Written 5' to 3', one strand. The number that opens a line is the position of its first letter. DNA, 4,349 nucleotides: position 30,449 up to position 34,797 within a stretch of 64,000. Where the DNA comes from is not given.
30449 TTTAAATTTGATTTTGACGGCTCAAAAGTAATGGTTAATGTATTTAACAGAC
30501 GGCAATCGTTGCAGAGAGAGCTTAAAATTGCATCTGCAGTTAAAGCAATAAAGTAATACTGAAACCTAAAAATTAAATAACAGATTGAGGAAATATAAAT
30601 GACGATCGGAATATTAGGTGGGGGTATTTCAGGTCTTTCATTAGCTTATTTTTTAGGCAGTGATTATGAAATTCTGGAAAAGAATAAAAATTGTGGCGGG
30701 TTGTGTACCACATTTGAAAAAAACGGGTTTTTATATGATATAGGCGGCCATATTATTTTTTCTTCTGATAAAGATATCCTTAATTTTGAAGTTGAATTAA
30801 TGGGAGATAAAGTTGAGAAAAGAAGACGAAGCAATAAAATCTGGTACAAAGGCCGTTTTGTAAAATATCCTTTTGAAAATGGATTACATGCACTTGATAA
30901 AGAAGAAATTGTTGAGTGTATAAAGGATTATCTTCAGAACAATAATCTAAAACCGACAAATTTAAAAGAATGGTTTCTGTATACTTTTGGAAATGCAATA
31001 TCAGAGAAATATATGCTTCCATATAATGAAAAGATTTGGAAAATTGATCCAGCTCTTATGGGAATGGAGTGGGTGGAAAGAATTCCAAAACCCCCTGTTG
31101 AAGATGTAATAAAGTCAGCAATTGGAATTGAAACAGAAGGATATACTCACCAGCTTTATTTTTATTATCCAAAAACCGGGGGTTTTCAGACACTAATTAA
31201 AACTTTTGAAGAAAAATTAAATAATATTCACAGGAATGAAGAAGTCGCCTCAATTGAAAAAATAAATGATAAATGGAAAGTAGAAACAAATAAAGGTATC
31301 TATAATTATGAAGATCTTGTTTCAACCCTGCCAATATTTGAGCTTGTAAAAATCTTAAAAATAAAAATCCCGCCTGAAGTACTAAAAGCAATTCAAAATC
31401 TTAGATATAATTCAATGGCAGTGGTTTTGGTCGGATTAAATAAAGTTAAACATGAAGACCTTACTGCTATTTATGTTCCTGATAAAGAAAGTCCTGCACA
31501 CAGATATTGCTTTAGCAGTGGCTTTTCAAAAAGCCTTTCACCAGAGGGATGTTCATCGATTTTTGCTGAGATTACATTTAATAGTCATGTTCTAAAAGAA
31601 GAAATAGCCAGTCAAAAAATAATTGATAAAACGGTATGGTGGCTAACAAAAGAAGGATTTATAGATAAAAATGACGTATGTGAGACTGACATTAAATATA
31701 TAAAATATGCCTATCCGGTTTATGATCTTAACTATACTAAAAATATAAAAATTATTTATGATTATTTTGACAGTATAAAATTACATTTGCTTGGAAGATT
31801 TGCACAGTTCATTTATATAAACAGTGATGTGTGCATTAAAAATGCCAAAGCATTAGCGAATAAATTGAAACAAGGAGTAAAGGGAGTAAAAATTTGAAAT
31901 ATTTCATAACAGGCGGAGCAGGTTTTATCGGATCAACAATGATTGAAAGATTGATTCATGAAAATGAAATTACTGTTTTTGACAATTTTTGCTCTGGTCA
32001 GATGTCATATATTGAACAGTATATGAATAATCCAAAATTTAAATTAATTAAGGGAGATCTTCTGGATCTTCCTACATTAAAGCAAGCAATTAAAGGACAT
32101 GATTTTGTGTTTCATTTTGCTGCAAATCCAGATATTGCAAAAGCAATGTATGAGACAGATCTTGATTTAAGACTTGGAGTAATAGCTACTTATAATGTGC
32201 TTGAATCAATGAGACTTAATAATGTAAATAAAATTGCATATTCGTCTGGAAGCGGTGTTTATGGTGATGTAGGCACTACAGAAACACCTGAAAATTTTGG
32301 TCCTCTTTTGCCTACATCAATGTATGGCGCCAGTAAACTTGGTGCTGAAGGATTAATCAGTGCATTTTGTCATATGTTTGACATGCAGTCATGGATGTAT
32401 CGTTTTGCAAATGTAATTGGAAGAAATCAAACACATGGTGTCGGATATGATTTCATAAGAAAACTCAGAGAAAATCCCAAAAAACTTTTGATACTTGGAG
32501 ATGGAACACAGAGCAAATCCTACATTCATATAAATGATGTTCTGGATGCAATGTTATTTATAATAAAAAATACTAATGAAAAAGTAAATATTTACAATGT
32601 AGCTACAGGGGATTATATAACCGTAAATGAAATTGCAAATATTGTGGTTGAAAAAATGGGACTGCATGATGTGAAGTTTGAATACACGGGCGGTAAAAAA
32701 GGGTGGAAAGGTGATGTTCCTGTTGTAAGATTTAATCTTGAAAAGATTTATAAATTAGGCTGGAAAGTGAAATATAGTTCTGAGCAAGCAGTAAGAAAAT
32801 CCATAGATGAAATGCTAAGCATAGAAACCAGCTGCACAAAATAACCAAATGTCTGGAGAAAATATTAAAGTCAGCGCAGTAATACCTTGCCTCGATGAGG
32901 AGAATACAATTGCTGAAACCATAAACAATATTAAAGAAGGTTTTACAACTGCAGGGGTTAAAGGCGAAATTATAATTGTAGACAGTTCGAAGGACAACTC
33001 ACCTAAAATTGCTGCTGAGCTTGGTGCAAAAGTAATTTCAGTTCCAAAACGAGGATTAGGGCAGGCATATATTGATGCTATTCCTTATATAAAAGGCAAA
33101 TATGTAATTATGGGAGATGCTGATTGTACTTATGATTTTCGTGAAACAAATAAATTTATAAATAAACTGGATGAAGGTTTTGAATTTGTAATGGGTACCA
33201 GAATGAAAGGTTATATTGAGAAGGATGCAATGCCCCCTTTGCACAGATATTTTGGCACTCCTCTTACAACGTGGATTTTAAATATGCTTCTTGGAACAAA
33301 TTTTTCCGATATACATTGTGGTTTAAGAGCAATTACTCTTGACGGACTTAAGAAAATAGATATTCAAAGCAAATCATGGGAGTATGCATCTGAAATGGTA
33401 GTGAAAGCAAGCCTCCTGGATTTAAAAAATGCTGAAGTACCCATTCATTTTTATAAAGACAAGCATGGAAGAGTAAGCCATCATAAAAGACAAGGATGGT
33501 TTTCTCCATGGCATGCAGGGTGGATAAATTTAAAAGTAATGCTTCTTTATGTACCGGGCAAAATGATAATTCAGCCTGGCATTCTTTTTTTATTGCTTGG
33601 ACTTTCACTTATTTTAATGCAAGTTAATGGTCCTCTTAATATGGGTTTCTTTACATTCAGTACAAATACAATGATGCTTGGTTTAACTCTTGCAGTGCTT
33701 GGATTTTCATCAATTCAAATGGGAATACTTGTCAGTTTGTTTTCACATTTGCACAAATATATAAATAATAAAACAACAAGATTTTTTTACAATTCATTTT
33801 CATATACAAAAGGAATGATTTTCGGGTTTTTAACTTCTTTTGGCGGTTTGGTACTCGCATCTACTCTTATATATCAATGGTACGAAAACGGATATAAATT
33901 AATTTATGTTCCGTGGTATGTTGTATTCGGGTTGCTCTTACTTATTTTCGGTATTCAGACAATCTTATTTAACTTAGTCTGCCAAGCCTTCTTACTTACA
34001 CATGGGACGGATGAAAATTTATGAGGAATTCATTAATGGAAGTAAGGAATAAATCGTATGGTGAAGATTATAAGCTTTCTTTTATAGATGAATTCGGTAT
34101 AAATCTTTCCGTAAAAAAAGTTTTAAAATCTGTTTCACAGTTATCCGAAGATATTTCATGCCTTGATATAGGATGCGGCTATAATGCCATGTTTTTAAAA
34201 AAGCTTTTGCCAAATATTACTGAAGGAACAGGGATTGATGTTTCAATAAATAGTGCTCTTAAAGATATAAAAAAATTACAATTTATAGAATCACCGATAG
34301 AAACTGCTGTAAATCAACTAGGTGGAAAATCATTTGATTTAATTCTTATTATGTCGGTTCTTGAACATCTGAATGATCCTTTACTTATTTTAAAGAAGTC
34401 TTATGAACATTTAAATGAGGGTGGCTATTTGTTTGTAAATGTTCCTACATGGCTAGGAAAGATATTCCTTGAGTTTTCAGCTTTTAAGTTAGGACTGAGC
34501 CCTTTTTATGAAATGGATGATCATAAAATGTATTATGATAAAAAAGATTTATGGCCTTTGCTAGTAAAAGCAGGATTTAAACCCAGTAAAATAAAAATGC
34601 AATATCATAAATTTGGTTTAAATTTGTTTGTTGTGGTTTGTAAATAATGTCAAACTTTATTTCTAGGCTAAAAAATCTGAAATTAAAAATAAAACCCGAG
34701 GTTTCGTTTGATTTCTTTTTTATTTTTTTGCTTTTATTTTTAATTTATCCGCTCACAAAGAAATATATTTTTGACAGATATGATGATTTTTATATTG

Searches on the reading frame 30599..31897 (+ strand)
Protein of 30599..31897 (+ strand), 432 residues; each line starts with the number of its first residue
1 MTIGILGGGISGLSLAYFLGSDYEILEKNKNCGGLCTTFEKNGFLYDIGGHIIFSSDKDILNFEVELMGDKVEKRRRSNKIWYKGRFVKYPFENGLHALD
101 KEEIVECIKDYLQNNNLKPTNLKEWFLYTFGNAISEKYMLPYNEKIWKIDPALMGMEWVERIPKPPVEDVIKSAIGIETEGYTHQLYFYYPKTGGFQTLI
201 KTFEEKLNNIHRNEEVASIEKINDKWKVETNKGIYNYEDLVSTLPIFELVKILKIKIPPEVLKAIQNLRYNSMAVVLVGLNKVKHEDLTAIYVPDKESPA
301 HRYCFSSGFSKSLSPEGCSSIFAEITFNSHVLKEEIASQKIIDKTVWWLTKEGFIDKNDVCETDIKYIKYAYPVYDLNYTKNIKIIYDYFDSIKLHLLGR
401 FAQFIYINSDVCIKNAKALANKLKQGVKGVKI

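Call 9: search_protein_families(library=pfam, proteins=[window:30599-31897:+], max_evalue=0.001)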
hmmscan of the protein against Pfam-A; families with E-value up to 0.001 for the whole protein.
window:30599-31897:+ (432 aa): 2 families
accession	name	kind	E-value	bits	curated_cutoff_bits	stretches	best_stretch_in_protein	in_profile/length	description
PF01593.30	Amino_oxidase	-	1.2e-13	51.6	19.8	1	10-287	1-298/443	Flavin containing amine oxidoreductase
PF13450.12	NAD_binding_8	-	2.5e-11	44.1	21.9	1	5-58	1-59/68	NAD(P)-binding Rossmann-like domain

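Call 81: search_protein_families(library=ncbifam, proteins=[window:30599-31897:+], max_evalue=0.00001)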
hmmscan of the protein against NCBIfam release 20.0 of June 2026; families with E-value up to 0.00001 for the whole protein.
window:30599-31897:+ (432 aa): 14 families
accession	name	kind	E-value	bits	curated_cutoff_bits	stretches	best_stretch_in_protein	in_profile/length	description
NF005548.0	PRK07208.1-4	equivalog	2.6e-53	181.4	389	1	3-420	6-447/488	hypothetical protein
NF005547.0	PRK07208.1-3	equivalog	2.2e-43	148.7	380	1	3-417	7-435/465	hypothetical protein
NF005545.0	PRK07208.1-1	equivalog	4.4e-38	130.9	451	1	4-416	11-454/504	hypothetical protein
NF005546.0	PRK07208.1-2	equivalog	8.2e-25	87.4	418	2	74-288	113-354/527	hypothetical protein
NF005560.0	PRK07233.1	equivalog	2.4e-20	72.8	252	2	1-94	1-96/435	hypothetical protein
NF005549.0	PRK07208.1-5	equivalog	7e-16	57.7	587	0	3-65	7-76/534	hypothetical protein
TIGR00562.1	proto_IX_ox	equivalog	4.5e-11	42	97.85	1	3-75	5-82/470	protoporphyrinogen oxidase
NF008841.0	PRK11883.1-1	equivalog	1.6e-10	40.5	517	0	193-282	219-308/453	protoporphyrinogen oxidase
NF058655.1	CrtID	equivalog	7.2e-10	38.3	640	1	4-50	2-51/478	bifunctional phytoene desaturase/3,4-desaturase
NF008845.0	PRK11883.1-5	equivalog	4.5e-09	35.1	560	0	194-282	229-317/468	protoporphyrinogen oxidase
TIGR00031.1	UDP-GALP_mutase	equivalog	2.4e-08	33.4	303.75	1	5-164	6-177/378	UDP-galactopyranose mutase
TIGR02733.1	desat_CrtD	equivalog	1.2e-07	30.8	549.7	0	3-50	4-54/492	C-3',4' desaturase CrtD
NF042421.1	hydcarot_desat_CrtD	equivalog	6.5e-06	24.9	500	0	5-56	6-59/487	1-hydroxycarotenoid 3,4-desaturase CrtD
TIGR02734.1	crtI_fam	subfamily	6.9e-06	25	238.1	0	5-54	3-55/504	phytoene desaturase family protein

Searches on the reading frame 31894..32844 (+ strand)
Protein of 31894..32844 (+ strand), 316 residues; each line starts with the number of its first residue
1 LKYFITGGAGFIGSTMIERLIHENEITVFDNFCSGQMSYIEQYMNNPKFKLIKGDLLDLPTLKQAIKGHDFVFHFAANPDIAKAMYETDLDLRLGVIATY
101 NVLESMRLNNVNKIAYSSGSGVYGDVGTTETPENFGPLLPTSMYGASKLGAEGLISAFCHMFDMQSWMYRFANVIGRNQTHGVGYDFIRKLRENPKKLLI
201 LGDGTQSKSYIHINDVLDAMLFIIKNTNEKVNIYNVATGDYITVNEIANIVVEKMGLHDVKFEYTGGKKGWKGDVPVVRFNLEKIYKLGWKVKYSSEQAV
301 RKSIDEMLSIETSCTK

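Call 9: search_protein_families(library=pfam, proteins=[window:31894-32844:+], max_evalue=0.001)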
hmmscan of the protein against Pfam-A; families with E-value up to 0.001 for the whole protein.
window:31894-32844:+ (316 aa): 8 families
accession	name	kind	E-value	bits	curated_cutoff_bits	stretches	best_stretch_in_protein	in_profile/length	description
PF01370.27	Epimerase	-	1.4e-40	139.6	20.9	1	4-237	2-240/240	NAD dependent epimerase/dehydratase family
PF16363.11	GDP_Man_Dehyd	-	1.8e-38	133.3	27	1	4-302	1-331/332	GDP-mannose 4,6 dehydratase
PF01073.25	3Beta_HSD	-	7e-20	71.6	22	1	5-235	2-240/280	3-beta hydroxysteroid dehydrogenase/isomerase family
PF02719.21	Polysacc_synt_2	-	9.9e-13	48.4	20.2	1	4-116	2-125/293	Polysaccharide biosynthesis protein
PF04321.23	RmlD_sub_bind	-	1.2e-10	41.4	27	1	1-258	1-234/287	RmlD substrate binding domain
PF13460.12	NAD_binding_10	-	2.4e-10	41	27.2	1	7-139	1-121/184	NAD(P)H-binding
PF07993.18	NAD_binding_4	-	3.3e-05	23.6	20.1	0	5-25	1-21/258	Male sterility protein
PF05368.20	NmrA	-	0.0002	21.5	27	0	5-77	7-78/298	NmrA-like family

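Call 81: search_protein_families(library=ncbifam, proteins=[window:31894-32844:+], max_evalue=0.00001)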
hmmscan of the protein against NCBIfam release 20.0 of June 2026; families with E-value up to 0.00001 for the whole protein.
window:31894-32844:+ (316 aa): 26 families (the best 25 are shown)
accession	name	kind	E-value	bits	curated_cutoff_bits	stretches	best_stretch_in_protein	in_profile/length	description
TIGR01181.1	dTDP_gluc_dehyt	equivalog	2.6e-42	145.1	365.1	1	3-306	2-310/321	dTDP-glucose 4,6-dehydratase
TIGR01179.1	galE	equivalog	2.6e-37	128.4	262.3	1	4-301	3-319/332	UDP-glucose 4-epimerase GalE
TIGR04180.1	EDH_00030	hypoth_equivalog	5.2e-29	101.2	475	1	4-257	2-258/297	NAD-dependent 4,6-dehydratase LegB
TIGR02197.1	heptose_epim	equivalog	9.4e-23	80.9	274.6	1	5-264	3-268/316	ADP-glyceromanno-heptose 6-epimerase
NF011728.1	PRK15181.1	equivalog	2.3e-22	79.5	760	1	2-257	17-284/348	Vi polysaccharide biosynthesis UDP-N-acetylglucosaminuronic acid C-4 epimerase TviC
NF007956.0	PRK10675.1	subfamily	7e-22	78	394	1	1-182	1-188/338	UDP-glucose 4-epimerase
NF043036.1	ErythonDh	equivalog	2.7e-16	59.7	325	1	1-159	1-164/321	D-erythronate dehydrogenase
NF007582.0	PRK10217.1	equivalog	3e-14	52.9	698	1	2-238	3-253/355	dTDP-glucose 4,6-dehydratase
NF047922.1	GDPFucSynFcl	equivalog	1.7e-13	50.7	500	1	97-309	83-303/308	GDP-L-fucose synthase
NF007490.0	PRK10084.1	subfamily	2.8e-12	46.3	649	1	1-311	1-338/361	dTDP-glucose 4,6-dehydratase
TIGR03466.1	HpnA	hypoth_equivalog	1e-11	44.4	367.65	1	1-160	1-157/327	hopanoid-associated sugar epimerase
NF005539.0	PRK07201.1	equivalog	1.1e-11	44.3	549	1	1-257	1-268/657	SDR family oxidoreductase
NF042422.1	oxyalk_red_OleD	equivalog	2.4e-11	43.6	580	1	1-122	1-113/329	2-alkyl-3-oxoalkanoate reductase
NF042423.1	oxyalk_red_Shew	equivalog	2.5e-11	43.3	580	1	2-260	10-262/331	2-alkyl-3-oxoalkanoate reductase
NF005998.1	PRK08125.1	equivalog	3.5e-11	42.2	777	1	3-263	318-593/649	bifunctional UDP-4-amino-4-deoxy-L-arabinose formyltransferase/UDP-glucuronic acid oxidase ArnA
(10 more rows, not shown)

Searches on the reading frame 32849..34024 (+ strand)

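Call 9: search_protein_families(library=pfam, proteins=[window:32849-34024:+], max_evalue=0.001)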
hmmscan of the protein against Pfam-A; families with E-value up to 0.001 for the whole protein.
window:32849-34024:+ (391 aa): 1 family
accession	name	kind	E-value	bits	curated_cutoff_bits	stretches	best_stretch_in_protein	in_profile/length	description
PF00535.33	Glycos_transf_2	-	7.9e-21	75.1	23.3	1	9-167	1-164/168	Glycosyl transferase family 2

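Call 81: search_protein_families(library=ncbifam, proteins=[window:32849-34024:+], max_evalue=0.00001)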
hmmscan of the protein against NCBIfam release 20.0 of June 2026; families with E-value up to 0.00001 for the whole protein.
window:32849-34024:+ (391 aa): 6 families
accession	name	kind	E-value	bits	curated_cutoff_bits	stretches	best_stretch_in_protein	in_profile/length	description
TIGR04182.1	glyco_TIGR04182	equivalog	2e-35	122.6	325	1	8-301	2-278/293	S-layer glycoprotein N-glycosyltransferase AglJ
NF041391.1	DPhHxTase_Halo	equivalog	2.8e-23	82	375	1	15-208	4-189/213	dolichyl-phosphate hexose transferase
NF058614.1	PPMAGASynPpgS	equivalog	1.4e-11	44.3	370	1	10-201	4-196/226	polyprenyl-phospho-N-acetylgalactosaminyl synthase PpgS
NF010496.0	PRK13915.1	equivalog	2.1e-10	40.2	262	1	5-65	30-91/307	glucosyl-3-phosphoglycerate synthase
NF007986.1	PRK10714.1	equivalog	7.5e-09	35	529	1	7-308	7-303/316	undecaprenyl-phosphate 4-deoxy-4-formamido-L-arabinose transferase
TIGR04283.1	glyco_like_mftF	equivalog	2.6e-07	30.4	182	1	8-73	1-63/221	TIGR04283 family arsenosugar biosynthesis glycosyltransferase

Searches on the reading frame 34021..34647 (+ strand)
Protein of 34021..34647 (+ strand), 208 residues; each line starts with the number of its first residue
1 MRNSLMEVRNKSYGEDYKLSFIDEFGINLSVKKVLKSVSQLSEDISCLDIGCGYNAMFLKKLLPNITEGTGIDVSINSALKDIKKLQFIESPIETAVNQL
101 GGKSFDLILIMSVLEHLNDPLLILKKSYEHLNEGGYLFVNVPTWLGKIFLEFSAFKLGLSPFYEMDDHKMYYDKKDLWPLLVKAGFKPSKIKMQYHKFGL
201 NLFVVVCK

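Call 9: search_protein_families(library=pfam, proteins=[window:34021-34647:+], max_evalue=0.001)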
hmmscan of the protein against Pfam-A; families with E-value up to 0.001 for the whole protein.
window:34021-34647:+ (208 aa): 6 families
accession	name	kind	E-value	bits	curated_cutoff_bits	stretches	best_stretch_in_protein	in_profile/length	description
PF13489.12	Methyltransf_23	-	6.4e-15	55.7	27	1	41-187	20-160/164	Methyltransferase domain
PF08242.18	Methyltransf_12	-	2.6e-10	41.3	30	1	48-137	1-98/98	Methyltransferase domain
PF08241.18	Methyltransf_11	-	7e-10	39.9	21.2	1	48-139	1-95/95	Methyltransferase domain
PF13847.12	Methyltransf_31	-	1.1e-06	28.9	27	1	43-143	3-113/145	Methyltransferase domain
PF13649.12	Methyltransf_25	-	2.9e-05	25.1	27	1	48-135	2-97/97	Methyltransferase domain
PF08003.17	Methyltransf_9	-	0.00061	19.3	23.8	1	31-139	104-217/315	Protein of unknown function (DUF1698)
